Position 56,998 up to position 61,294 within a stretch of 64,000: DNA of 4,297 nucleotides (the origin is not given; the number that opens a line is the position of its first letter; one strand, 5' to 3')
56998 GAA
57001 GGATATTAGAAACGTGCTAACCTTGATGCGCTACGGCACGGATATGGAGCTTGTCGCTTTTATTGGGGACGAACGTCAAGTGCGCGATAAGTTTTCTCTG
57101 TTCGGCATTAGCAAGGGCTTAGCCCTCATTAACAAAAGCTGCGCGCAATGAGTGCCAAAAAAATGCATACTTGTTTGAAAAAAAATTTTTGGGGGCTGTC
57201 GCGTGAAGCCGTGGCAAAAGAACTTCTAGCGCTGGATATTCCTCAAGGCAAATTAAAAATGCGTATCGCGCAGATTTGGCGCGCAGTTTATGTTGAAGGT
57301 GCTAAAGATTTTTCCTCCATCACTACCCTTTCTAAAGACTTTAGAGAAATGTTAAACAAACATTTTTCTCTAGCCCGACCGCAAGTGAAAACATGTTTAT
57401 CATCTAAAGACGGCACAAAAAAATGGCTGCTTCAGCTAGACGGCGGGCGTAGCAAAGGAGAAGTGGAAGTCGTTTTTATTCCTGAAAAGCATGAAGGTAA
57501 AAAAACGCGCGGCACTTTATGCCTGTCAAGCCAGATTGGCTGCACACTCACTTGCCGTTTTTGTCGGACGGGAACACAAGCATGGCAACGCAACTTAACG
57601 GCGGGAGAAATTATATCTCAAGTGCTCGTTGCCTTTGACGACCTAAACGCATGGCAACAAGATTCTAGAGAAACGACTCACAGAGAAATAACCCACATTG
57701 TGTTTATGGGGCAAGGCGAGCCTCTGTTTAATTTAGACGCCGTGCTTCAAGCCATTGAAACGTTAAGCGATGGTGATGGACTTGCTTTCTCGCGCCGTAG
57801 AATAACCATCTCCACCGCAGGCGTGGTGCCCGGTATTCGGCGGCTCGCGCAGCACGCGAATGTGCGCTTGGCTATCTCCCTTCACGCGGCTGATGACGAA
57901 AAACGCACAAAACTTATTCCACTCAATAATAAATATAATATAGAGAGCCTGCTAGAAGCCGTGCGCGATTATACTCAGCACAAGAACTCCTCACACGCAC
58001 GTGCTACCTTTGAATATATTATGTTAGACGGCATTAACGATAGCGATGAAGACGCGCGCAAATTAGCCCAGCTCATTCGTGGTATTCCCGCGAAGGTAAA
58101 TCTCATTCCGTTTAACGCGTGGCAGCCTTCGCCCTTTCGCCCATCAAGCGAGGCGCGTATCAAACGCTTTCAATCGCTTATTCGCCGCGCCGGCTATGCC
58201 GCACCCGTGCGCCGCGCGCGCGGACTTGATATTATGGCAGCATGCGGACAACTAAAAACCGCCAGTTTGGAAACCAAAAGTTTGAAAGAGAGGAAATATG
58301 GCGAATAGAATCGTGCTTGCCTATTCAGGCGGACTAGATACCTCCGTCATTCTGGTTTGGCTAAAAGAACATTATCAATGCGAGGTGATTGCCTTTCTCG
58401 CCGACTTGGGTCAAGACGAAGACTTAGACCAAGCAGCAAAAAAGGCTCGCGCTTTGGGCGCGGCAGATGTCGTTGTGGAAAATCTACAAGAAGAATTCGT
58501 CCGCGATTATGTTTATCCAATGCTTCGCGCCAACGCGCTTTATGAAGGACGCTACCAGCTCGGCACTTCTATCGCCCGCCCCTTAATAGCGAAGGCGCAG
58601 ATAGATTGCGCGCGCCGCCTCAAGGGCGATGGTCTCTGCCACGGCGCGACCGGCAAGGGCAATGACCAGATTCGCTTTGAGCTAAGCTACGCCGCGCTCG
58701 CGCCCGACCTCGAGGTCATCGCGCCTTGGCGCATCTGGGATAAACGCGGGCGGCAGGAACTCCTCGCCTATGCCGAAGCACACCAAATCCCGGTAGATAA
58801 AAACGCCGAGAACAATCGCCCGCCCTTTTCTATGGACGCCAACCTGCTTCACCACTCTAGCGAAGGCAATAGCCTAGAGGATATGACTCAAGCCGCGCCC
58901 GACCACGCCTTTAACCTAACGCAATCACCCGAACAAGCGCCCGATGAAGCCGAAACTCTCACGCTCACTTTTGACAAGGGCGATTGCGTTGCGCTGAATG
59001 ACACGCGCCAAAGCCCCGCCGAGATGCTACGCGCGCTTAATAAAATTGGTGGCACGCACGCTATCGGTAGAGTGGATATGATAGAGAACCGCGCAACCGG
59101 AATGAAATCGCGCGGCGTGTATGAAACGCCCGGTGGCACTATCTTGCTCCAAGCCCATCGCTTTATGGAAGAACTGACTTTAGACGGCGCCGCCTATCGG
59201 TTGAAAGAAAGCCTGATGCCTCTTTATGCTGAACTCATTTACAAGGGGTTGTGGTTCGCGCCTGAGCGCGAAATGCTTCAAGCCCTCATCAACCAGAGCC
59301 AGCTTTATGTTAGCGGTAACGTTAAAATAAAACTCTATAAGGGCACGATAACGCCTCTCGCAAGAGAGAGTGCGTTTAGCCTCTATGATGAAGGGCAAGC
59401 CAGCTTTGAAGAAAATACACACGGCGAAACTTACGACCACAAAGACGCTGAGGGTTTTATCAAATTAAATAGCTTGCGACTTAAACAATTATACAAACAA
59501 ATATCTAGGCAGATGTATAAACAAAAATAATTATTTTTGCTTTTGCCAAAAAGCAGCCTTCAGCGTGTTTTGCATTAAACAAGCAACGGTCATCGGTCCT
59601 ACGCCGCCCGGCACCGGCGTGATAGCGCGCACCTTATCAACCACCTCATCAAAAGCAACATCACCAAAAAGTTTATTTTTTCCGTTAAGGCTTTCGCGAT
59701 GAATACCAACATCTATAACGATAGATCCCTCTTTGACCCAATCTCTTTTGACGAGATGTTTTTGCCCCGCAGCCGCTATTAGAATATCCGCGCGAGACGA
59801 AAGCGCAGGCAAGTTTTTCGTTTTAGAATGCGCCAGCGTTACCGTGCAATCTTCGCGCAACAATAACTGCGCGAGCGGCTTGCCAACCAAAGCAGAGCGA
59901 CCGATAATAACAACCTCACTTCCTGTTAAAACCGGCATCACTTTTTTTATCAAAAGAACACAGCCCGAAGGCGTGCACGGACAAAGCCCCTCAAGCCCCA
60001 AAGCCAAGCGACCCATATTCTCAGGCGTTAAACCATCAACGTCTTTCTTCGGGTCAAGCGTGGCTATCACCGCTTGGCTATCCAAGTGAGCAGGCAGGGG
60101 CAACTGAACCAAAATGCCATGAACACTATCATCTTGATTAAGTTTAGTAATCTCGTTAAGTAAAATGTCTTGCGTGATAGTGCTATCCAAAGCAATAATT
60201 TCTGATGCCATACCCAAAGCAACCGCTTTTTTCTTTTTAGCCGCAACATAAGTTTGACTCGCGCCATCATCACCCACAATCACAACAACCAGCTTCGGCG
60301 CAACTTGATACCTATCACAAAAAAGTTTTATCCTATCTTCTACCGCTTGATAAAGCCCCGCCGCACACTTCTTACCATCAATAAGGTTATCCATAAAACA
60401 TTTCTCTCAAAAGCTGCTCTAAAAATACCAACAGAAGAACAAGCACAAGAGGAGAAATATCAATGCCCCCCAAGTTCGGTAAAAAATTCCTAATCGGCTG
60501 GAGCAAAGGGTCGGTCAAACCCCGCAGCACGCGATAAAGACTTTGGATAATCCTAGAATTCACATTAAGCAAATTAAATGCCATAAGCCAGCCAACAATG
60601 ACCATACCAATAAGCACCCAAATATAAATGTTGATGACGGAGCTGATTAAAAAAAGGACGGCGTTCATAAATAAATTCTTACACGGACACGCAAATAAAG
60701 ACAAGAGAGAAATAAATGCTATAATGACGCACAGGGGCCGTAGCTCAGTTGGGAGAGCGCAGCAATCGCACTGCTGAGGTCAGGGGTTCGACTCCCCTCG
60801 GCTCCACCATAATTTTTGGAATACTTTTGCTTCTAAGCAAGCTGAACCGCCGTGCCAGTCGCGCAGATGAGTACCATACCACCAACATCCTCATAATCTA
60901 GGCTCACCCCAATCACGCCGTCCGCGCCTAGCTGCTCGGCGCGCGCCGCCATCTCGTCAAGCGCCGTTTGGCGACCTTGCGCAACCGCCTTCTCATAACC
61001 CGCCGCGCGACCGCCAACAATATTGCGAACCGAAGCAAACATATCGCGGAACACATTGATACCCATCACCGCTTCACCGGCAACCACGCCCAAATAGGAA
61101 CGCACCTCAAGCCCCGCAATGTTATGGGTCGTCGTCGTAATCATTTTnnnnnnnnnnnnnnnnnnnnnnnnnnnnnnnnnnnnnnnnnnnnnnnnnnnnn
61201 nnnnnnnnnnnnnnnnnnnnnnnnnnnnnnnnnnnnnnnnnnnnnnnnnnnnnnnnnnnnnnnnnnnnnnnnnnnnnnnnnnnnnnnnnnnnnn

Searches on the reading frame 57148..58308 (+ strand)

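Call 8: search_protein_families(library=pfam, proteins=[window:57148-58308:+])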
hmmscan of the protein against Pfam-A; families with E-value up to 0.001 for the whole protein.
window:57148-58308:+ (386 aa): 2 families
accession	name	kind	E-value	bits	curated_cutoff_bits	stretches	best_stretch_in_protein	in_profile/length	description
PF04055.27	Radical_SAM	-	1e-15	58.8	29.5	1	129-306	4-165/166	Radical SAM superfamily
PF21016.3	RlmN_N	-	0.00025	21.2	24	1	34-73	19-58/60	Ribosomal RNA large subunit methyltransferase N-terminal domain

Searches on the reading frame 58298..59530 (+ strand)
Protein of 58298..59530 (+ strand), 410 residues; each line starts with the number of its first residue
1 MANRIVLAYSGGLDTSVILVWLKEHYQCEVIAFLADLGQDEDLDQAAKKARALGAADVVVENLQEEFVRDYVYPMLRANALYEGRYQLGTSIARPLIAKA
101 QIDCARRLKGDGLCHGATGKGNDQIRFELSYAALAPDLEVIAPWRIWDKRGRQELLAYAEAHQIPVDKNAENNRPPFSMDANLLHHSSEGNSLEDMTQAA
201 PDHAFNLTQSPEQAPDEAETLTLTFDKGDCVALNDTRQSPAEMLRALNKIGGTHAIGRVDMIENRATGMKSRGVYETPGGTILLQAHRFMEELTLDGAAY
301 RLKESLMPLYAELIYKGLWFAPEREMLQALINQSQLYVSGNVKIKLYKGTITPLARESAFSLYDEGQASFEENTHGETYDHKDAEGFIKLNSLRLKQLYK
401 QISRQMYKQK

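Call 8: search_protein_families(library=pfam, proteins=[window:58298-59530:+])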
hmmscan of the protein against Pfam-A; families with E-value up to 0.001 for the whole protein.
window:58298-59530:+ (410 aa): 3 families
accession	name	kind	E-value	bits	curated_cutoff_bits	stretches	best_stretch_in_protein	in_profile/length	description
PF20979.2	Arginosuc_syn_C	-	9e-72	241.6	27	1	177-396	1-217/219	Arginosuccinate synthase C-terminal domain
PF00764.25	Arginosuc_synth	-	4.2e-62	209.4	27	1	4-165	1-162/162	Arginosuccinate synthase N-terminal HUP domain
PF24167.1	DUF7411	-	0.00062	19.8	28.7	0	5-76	3-71/194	Family of unknown function (DUF7411)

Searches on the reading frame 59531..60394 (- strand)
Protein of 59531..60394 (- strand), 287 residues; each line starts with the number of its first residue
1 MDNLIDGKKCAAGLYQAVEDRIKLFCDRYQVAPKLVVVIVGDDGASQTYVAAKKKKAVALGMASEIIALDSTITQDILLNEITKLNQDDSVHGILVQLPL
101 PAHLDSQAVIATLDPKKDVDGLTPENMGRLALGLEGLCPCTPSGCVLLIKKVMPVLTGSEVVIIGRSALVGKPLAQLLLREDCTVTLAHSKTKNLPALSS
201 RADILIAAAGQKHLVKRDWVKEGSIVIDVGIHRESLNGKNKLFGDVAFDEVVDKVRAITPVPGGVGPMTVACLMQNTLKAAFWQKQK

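Call 8: search_protein_families(library=pfam, proteins=[window:59531-60394:-])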
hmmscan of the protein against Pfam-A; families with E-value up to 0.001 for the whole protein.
window:59531-60394:- (287 aa): 2 families
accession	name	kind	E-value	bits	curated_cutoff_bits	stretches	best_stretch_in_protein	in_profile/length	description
PF02882.25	THF_DHG_CYH_C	-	1.6e-63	213.3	27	1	124-281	2-156/160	Tetrahydrofolate dehydrogenase/cyclohydrolase, NAD(P)-binding domain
PF00763.28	THF_DHG_CYH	-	8.3e-37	126.4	32.8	1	5-120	1-115/115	Tetrahydrofolate dehydrogenase/cyclohydrolase, catalytic domain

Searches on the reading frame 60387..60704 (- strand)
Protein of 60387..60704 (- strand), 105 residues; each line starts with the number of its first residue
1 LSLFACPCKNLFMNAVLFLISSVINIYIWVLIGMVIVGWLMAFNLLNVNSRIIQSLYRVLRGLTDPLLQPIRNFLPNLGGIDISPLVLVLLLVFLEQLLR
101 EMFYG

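Call 8: search_protein_families(library=pfam, proteins=[window:60387-60704:-])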
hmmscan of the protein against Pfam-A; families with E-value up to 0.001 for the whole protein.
window:60387-60704:- (105 aa): 1 family
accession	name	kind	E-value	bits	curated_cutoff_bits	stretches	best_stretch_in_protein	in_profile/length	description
PF02325.22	YGGT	-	1.2e-17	64.5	27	1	22-99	2-70/70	YGGT family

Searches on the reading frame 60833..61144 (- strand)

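Call 8: search_protein_families(library=pfam, proteins=[window:60833-61144:-])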
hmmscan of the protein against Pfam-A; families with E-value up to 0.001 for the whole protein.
window:60833-61144:- (103 aa): 1 family
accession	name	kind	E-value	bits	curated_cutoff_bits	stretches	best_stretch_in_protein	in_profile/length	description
PF01906.23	YbjQ_1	-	4.2e-35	120.9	23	1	1-101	1-102/103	Putative heavy-metal-binding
